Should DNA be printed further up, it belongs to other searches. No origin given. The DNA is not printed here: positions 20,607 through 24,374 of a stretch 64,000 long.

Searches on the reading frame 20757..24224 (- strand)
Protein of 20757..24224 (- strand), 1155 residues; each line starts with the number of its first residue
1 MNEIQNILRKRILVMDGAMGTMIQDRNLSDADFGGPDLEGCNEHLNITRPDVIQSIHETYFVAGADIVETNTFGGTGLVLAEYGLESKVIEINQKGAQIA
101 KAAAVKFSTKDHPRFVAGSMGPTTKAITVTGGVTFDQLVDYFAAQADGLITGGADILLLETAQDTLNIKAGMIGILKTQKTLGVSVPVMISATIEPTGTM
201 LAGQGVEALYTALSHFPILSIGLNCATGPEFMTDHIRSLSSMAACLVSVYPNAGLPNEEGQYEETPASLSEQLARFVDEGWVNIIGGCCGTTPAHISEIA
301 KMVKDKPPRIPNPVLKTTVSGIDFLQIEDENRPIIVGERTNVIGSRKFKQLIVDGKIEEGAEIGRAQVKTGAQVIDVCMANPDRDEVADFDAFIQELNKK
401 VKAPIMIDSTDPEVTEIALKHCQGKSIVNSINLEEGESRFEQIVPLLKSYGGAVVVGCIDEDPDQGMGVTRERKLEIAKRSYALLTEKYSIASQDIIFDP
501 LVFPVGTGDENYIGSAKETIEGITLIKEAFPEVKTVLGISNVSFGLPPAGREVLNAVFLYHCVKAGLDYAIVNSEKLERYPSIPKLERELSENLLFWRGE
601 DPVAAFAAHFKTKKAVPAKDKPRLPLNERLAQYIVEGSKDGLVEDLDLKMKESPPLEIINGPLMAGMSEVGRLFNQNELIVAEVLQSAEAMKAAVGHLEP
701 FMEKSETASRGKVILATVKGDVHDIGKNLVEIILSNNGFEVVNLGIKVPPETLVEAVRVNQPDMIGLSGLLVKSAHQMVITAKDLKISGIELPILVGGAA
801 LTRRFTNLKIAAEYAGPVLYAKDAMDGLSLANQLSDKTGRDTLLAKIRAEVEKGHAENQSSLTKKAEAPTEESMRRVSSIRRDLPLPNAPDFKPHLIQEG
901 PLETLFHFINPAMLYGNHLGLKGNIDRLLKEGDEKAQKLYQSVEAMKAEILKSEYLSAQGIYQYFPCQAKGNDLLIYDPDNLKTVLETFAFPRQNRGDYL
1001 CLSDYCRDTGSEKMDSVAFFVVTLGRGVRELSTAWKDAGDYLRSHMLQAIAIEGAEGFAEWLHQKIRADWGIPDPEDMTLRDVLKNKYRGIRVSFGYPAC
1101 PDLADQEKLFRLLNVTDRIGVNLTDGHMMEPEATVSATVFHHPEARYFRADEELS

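Call 73: search_protein_families(library=pfam, proteins=[window:20757-24224:-], max_evalue=0.00001)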
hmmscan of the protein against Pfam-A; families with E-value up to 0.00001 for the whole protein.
window:20757-24224:- (1155 aa): 5 families
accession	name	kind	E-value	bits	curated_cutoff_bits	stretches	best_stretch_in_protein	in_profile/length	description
PF02574.22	S-methyl_trans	-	4.1e-89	299.7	22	1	13-303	1-283/283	Homocysteine S-methyltransferase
PF02965.22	Met_synt_B12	-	6.1e-57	193.6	25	1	902-1150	2-257/273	Vitamin B12 dependent methionine synthase, activation domain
PF00809.28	Pterin_bind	-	1.3e-40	140.1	25.5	1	337-573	1-244/244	Pterin binding enzyme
PF02310.24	B12-binding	-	2.3e-20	73.1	32.1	1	711-805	1-97/121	B12 binding domain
PF02607.22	B12-binding_2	-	2.5e-20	72.9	23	1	627-699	2-74/74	B12 binding domain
